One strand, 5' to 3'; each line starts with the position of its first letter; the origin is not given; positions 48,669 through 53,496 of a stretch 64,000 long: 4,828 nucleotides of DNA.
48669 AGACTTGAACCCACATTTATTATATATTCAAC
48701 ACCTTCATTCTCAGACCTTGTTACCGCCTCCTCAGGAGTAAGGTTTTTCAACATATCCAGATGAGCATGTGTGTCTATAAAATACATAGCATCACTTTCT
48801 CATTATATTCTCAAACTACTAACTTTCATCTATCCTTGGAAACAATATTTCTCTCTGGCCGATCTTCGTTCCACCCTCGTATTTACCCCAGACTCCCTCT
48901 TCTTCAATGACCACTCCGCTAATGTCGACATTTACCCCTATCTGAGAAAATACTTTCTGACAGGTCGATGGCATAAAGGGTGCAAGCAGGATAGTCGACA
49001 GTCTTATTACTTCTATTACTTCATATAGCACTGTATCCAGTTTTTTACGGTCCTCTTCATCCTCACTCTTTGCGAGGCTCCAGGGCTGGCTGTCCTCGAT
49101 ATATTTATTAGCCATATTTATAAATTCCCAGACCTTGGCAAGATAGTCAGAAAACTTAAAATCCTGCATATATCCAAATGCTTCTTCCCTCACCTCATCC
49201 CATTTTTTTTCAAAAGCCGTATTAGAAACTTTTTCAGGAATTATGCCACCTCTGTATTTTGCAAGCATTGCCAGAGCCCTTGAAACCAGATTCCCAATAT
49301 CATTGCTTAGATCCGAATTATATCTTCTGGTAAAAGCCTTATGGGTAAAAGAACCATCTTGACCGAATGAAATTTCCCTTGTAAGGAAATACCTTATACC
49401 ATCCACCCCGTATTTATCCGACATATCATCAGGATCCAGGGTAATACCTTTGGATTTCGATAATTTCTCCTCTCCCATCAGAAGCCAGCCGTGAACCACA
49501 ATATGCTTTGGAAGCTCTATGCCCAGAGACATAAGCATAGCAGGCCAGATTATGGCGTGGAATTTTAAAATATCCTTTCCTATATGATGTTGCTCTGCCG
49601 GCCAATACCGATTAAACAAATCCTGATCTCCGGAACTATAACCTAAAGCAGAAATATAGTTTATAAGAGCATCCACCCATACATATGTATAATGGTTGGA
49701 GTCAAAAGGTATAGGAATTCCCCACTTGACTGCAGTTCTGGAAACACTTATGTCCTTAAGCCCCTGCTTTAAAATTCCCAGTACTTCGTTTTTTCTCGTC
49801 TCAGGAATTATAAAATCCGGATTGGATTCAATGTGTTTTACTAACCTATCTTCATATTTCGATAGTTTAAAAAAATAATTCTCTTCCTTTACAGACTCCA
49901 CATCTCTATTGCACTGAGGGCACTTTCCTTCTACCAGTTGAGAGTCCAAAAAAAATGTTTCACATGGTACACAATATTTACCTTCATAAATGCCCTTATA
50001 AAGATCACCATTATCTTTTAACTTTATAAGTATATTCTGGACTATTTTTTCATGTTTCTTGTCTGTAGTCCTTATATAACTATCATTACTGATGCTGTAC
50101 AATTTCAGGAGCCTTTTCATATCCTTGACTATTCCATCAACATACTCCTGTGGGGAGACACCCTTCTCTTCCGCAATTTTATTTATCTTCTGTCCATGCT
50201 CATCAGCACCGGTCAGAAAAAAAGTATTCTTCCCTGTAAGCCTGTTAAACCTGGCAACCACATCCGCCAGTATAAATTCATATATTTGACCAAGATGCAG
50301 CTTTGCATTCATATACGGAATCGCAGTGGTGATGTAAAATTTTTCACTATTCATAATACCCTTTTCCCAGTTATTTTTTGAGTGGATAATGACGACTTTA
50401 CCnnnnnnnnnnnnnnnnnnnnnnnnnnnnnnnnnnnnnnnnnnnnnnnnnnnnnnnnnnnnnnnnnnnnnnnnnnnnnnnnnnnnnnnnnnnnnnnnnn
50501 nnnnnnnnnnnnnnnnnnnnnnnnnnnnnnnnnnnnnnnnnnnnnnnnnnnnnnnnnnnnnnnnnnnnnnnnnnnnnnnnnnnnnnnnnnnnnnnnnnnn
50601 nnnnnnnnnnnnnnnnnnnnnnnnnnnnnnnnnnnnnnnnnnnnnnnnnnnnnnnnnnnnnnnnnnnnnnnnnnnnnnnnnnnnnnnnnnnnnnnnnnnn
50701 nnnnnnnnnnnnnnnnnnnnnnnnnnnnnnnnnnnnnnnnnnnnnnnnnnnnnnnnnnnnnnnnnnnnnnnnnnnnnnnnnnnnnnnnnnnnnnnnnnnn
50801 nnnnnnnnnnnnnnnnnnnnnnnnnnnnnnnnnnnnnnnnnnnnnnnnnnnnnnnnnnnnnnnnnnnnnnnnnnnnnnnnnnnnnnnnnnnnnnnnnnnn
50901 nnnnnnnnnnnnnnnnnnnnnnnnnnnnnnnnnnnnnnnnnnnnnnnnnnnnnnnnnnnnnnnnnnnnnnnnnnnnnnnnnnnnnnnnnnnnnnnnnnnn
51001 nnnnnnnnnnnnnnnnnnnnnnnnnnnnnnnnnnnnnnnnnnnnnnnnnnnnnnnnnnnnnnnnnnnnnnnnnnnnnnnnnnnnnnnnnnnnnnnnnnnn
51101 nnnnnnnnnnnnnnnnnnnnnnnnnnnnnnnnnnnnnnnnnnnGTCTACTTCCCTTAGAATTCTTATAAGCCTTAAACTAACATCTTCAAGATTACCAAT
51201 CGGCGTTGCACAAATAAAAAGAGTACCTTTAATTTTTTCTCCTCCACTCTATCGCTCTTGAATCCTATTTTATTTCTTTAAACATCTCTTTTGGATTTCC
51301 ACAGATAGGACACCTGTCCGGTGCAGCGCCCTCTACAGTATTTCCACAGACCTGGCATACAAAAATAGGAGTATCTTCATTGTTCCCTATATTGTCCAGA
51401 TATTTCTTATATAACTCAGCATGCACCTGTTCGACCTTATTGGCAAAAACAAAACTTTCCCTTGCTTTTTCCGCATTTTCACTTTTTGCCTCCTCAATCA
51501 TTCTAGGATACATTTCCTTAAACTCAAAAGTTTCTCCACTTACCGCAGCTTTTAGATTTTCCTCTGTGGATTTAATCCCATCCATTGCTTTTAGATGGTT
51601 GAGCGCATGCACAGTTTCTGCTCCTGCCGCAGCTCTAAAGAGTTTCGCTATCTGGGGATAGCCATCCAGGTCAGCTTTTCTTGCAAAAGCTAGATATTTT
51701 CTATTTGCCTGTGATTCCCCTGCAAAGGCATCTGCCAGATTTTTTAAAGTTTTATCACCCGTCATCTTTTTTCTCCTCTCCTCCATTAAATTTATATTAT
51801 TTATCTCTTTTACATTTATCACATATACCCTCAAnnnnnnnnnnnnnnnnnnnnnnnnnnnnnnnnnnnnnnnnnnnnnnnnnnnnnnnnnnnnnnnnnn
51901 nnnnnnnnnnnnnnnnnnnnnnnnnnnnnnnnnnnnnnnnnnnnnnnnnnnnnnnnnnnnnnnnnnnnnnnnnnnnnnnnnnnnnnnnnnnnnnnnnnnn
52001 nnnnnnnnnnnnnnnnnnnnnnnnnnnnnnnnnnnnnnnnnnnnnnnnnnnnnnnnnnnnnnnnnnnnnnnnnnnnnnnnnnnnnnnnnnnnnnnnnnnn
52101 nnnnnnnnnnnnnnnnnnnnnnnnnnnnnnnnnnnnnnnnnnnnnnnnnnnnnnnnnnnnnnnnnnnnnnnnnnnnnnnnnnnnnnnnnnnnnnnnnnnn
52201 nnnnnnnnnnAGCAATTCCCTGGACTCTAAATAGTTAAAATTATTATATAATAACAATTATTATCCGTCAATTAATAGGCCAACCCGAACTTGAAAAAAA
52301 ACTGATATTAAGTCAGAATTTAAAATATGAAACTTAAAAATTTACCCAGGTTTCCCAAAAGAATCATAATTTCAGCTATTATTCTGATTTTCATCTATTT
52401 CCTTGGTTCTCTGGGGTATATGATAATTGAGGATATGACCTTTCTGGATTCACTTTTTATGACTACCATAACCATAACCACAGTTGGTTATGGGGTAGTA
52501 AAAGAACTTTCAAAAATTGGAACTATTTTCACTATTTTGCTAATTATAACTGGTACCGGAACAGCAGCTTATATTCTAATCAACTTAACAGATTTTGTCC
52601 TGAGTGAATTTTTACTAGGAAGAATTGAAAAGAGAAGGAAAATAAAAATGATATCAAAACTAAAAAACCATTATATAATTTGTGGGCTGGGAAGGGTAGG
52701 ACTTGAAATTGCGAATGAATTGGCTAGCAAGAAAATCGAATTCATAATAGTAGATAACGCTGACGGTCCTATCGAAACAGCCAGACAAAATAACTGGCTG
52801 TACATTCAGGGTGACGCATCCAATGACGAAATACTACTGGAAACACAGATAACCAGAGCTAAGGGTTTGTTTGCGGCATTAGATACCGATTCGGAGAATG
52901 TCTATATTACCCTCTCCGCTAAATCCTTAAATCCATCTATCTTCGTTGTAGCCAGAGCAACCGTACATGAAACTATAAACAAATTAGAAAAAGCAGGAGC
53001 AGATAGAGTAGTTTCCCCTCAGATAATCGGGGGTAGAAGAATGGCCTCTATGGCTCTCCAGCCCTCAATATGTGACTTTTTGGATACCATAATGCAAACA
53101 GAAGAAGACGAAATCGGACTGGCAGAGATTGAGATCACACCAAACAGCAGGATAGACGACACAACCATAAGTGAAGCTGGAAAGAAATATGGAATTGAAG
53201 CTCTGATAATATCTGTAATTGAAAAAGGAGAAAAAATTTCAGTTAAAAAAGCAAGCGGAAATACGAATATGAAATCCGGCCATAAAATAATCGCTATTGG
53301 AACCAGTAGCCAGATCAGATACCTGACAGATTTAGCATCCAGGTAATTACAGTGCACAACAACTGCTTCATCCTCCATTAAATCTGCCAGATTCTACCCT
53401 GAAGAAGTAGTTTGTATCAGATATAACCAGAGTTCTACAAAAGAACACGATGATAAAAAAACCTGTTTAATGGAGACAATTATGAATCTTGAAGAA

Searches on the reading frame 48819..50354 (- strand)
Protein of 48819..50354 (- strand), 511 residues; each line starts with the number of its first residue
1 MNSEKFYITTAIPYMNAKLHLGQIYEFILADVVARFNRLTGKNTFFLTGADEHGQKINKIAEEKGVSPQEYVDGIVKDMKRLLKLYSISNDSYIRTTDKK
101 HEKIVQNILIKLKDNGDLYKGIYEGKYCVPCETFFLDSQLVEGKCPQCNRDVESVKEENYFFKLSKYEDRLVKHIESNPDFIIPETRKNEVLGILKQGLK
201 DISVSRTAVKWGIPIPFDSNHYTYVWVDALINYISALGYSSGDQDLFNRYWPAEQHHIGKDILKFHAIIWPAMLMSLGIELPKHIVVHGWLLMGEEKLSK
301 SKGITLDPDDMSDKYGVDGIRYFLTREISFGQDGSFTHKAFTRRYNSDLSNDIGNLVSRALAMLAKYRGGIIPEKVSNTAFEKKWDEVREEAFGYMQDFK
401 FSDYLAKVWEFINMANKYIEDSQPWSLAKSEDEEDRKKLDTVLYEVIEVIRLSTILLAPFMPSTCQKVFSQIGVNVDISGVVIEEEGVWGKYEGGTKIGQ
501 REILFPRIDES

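Call 63: search_protein_families(library=pfam, proteins=[window:48819-50354:-], max_evalue=0.00001)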
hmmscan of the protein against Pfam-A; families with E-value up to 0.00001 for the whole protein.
window:48819-50354:- (511 aa): 5 families
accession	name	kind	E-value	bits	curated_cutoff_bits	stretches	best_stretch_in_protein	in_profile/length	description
PF09334.17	tRNA-synt_1g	-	6.4e-115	384.5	20.1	2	155-360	178-390/391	tRNA synthetases class I (M)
PF00133.28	tRNA-synt_1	-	3.1e-30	105.7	22.7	3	3-64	22-83/414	tRNA synthetases class I (I, L, M and V)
PF08264.19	Anticodon_1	-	1e-09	38.8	25.1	1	381-473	4-94/148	Anticodon-binding domain of tRNA ligase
PF01406.26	tRNA-synt_1e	-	4e-07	30.2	27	0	17-120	21-123/301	tRNA synthetases class I (C) catalytic domain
PF19303.5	Anticodon_3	-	1.8e-06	28.3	23.5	1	405-510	41-137/152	Anticodon binding domain of methionyl tRNA ligase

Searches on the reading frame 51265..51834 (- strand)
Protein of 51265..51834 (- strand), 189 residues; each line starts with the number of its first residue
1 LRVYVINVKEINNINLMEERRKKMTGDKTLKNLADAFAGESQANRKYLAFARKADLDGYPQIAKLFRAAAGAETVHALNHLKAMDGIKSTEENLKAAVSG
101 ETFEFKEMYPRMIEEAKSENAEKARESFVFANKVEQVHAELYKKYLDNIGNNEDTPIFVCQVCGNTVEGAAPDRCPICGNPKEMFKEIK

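Call 15: search_protein_families(library=pfam, proteins=[window:51265-51834:-], max_evalue=0.001)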
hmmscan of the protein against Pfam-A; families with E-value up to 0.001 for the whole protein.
window:51265-51834:- (189 aa): 2 families
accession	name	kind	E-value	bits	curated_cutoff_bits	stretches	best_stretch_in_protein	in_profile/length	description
PF02915.23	Rubrerythrin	-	3.1e-25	89.6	22.8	1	31-145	1-136/137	Rubrerythrin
PF21349.2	RUBY_RBDX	-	1e-09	38.1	26.5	1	158-186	1-30/30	Rubrerythrin, rubredoxin-like domain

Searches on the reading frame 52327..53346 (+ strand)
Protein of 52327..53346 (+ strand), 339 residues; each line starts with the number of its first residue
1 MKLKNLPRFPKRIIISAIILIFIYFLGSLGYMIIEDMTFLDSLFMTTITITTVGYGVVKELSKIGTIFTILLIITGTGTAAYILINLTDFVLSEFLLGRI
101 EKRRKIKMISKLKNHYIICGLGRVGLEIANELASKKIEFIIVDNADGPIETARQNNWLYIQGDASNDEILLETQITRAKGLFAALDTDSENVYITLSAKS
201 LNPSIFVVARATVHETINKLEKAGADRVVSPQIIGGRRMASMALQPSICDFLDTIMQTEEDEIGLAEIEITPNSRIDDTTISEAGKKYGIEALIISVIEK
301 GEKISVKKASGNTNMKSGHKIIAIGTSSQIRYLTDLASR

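Call 15: search_protein_families(library=pfam, proteins=[window:52327-53346:+], max_evalue=0.001)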
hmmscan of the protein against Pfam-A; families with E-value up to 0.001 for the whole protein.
window:52327-53346:+ (339 aa): 3 families
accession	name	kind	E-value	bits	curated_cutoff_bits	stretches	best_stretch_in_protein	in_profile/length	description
PF02254.24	TrkA_N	-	4.5e-31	108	23.8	1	116-231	1-116/116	TrkA-N domain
PF07885.22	Ion_trans_2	-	7.5e-11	42.2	22.5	1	18-91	1-77/79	Ion channel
PF02080.26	TrkA_C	-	1.9e-06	28.1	27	1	265-336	1-69/71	TrkA-C domain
